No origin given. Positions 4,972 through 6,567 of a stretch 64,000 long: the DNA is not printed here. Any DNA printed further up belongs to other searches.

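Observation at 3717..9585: Co-directional RuBisCO-like protein cluster (aldolase-SDR fusion, LsrF-type aldolase/thiolase, RLP, SDR): a compact ketose-phosphate pathway with no assigned chemistry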

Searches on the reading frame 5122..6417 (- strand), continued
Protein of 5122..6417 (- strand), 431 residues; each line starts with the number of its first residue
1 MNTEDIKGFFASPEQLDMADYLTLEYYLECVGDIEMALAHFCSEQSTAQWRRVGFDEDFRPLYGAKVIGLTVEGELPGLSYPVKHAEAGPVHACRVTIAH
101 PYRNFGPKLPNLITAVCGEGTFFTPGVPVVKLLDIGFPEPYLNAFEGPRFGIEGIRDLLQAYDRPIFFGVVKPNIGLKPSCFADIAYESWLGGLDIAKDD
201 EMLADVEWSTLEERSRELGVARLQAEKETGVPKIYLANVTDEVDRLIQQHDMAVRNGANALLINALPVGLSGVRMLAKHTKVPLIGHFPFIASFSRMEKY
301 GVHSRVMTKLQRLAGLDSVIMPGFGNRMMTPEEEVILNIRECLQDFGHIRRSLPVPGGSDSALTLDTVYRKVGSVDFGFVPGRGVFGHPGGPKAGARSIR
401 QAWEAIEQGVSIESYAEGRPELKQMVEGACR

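Call 82: search_protein_families(library=ncbifam, proteins=[L173:8324-8794:+, L173:17052-17816:+, L173:15566-17032:+, L173:14055-15398:+, L173:5262-6092:+, L167:1685-2116:+, L081:7569-7997:+], max_evalue=1e-10)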
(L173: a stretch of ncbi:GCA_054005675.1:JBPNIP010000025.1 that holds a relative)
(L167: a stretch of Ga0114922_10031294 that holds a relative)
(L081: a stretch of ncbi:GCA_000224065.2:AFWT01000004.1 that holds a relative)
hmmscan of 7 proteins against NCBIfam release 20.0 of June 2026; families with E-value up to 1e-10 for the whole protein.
L173:8324-8794:+ (156 aa): 11 families
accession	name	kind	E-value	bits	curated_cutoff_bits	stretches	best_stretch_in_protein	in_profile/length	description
NF051858.1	EryPhIsonDerIRhiz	equivalog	2.3e-55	186.8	240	1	1-149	1-150/150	D-erythrulose-4-phosphate isomerase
NF004051.0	PRK05571.1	subfamily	2.1e-53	180.1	135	1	1-147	2-147/149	ribose-5-phosphate isomerase B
TIGR00689.1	rpiB_lacA_lacB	subfamily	3.7e-42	143.7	88.3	1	3-148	1-145/145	RpiB/LacA/LacB family sugar-phosphate isomerase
TIGR02133.1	RPI_actino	equivalog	1.7e-41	141.5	168.2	1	1-146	1-146/148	ribose-5-phosphate isomerase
TIGR01120.1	rpiB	equivalog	4.8e-40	136.8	138.65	1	2-146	1-143/143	ribose 5-phosphate isomerase B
NF006381.0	PRK08622.1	equivalog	7.9e-31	107.2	234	1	1-145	1-144/171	galactose-6-phosphate isomerase subunit LacB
NF006380.0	PRK08621.1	equivalog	1.5e-26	93.5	164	1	1-136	1-132/142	galactose-6-phosphate isomerase subunit LacA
TIGR01119.1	lacB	equivalog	7.2e-24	84.4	312.55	1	1-139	1-137/171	galactose-6-phosphate isomerase subunit LacB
NF009258.0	PRK12615.1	equivalog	1.1e-21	77.4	325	1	1-143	1-142/171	galactose-6-phosphate isomerase subunit LacB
TIGR01118.1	lacA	equivalog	1.8e-21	76.7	181.1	1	1-139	1-135/141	galactose-6-phosphate isomerase subunit LacA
NF009257.0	PRK12613.1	equivalog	8.9e-20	71.3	243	1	1-140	1-135/141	galactose-6-phosphate isomerase subunit LacA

L173:17052-17816:+ (254 aa): 6 families
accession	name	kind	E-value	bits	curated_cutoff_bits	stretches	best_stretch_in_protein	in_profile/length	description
NF006190.0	PRK08324.1-4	equivalog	3.4e-21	75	1014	1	4-215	16-216/689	bifunctional aldolase/short-chain dehydrogenase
NF006196.0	PRK08324.2-4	equivalog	2.7e-16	59.1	831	1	3-211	14-213/657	bifunctional aldolase/short-chain dehydrogenase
TIGR02632.1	RhaD_aldol-ADH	equivalog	2.3e-15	56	567.75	1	7-215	2-202/676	bifunctional rhamnulose-1-phosphate aldolase/short-chain dehydrogenase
NF006195.0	PRK08324.2-3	equivalog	4.2e-15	55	931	1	22-207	40-214/678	bifunctional aldolase/short-chain dehydrogenase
NF006194.0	PRK08324.2-2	equivalog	1.7e-14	53.4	686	1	9-214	27-221/703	bifunctional aldolase/short-chain dehydrogenase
NF006197.0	PRK08324.2-5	equivalog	3.4e-12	45.6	627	1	10-207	21-209/583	bifunctional aldolase/short-chain dehydrogenase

L173:15566-17032:+ (488 aa): 10 families
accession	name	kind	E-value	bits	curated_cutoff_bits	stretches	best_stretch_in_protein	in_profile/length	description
TIGR01312.1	XylB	equivalog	8.4e-64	215.8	380.25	1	7-479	1-478/481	xylulokinase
NF008187.0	PRK10939.1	equivalog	6.2e-37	127.4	528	1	4-260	4-259/521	autoinducer-2 kinase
NF011601.0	PRK15027.1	equivalog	1.2e-36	126.1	912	1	6-477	2-472/484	xylulokinase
TIGR01314.1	gntK_FGGY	equivalog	7.3e-33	113.8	648.55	1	6-482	2-491/505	gluconokinase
NF003154.0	PRK04123.1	equivalog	1.1e-32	113.5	428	1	3-268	3-300/554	ribulokinase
TIGR01311.1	glycerol_kin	equivalog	5e-32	110.9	590.35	1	5-483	2-492/496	glycerol kinase GlpK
TIGR02628.1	fuculo_kin_coli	equivalog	3.6e-23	82.2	470.9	1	6-263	3-257/465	L-fuculokinase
NF000756.0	PRK00047.1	subfamily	6.2e-23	80.9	498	1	3-480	4-490/502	glycerol kinase GlpK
TIGR01315.1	5C_CHO_kinase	subfamily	7.6e-22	77.7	408.7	1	6-275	2-288/541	FGGY family pentulose kinase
TIGR01234.1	L-ribulokinase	equivalog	1.1e-21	77.2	583.25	1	5-268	2-293/536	ribulokinase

L173:14055-15398:+ (447 aa): 5 families
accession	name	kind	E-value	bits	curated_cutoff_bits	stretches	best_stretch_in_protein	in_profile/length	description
TIGR03990.1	Arch_GlmM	equivalog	4e-103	345.7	439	1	2-434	2-441/444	phosphoglucosamine mutase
NF046027.1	PhglucPhmanMutPgmG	equivalog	2.1e-95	320.1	600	1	3-434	9-447/460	phosphoglucomutase/phosphomannomutase PgmG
NF007088.0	PRK09542.1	equivalog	2.8e-83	280.4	618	1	2-431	10-447/456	phosphomannomutase/phosphoglucomutase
NF011943.0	PRK15414.1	subfamily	3.3e-65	220.9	801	1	2-423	5-439/456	phosphomannomutase CpsG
TIGR01455.1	glmM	equivalog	3.3e-55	187.6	447.55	1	16-431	14-434/442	phosphoglucosamine mutase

L173:5262-6092:+ (276 aa): 6 families
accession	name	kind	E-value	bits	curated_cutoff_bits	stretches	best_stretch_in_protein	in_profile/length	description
NF045699.1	AHLLactAiiA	equivalog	7.9e-26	90.8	375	1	7-203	4-200/251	quorum-quenching N-acyl homoserine lactonase AiiA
NF047925.1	pyridox_lacton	equivalog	1.3e-24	87.4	325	1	4-245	2-255/268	4-pyridoxolactonase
NF047976.1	lactonase_AhlS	equivalog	2.4e-14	53.1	475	1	32-205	37-224/276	AhlS family quorum-quenching N-acyl homoserine lactonase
NF047979.1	lactonase_AidB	equivalog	9.3e-14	51.3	360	0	31-107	44-110/271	AidB family quorum-quenching N-acyl homoserine lactonase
NF045700.1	AHLLactAttM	equivalog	4.5e-13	49.3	390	1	6-203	2-209/257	AttM family quorum-quenching N-acyl homoserine lactonase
NF047919.1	lactonase_YtnP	equivalog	1.6e-12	47.2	425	1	32-194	41-208/274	YtnP family quorum-quenching lactonase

L167:1685-2116:+ (143 aa): 11 families
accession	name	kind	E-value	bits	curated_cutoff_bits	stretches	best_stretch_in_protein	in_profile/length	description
NF004051.0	PRK05571.1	subfamily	2e-41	141.2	135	1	8-136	15-146/149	ribose-5-phosphate isomerase B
NF051858.1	EryPhIsonDerIRhiz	equivalog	1.4e-38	132.3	240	1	7-134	21-145/150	D-erythrulose-4-phosphate isomerase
TIGR00689.1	rpiB_lacA_lacB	subfamily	2.2e-33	115.2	88.3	1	7-137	11-144/145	RpiB/LacA/LacB family sugar-phosphate isomerase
TIGR02133.1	RPI_actino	equivalog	2.5e-32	111.8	168.2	1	10-136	16-146/148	ribose-5-phosphate isomerase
TIGR01120.1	rpiB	equivalog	8.3e-32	110.1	138.65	1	8-133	13-140/143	ribose 5-phosphate isomerase B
NF006381.0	PRK08622.1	equivalog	2.1e-25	89.5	234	1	12-137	18-146/171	galactose-6-phosphate isomerase subunit LacB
TIGR01119.1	lacB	equivalog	1.2e-21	77.1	312.55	1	11-129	17-138/171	galactose-6-phosphate isomerase subunit LacB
NF009258.0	PRK12615.1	equivalog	6.5e-18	65.2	325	1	16-124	22-133/171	galactose-6-phosphate isomerase subunit LacB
NF006380.0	PRK08621.1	equivalog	4.3e-17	62.8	164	1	6-122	12-129/142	galactose-6-phosphate isomerase subunit LacA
TIGR01118.1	lacA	equivalog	1.4e-13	51.2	181.1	1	6-122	12-129/141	galactose-6-phosphate isomerase subunit LacA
NF009257.0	PRK12613.1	equivalog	2.5e-13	50.4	243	1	8-122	14-128/141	galactose-6-phosphate isomerase subunit LacA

L081:7569-7997:+ (142 aa): 1 family
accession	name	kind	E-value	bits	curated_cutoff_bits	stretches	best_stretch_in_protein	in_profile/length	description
TIGR00149.1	TIGR00149_YjbQ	hypoth_equivalog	3.1e-28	98.1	67.75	1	9-141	4-132/132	secondary thiamine-phosphate synthase enzyme YjbQ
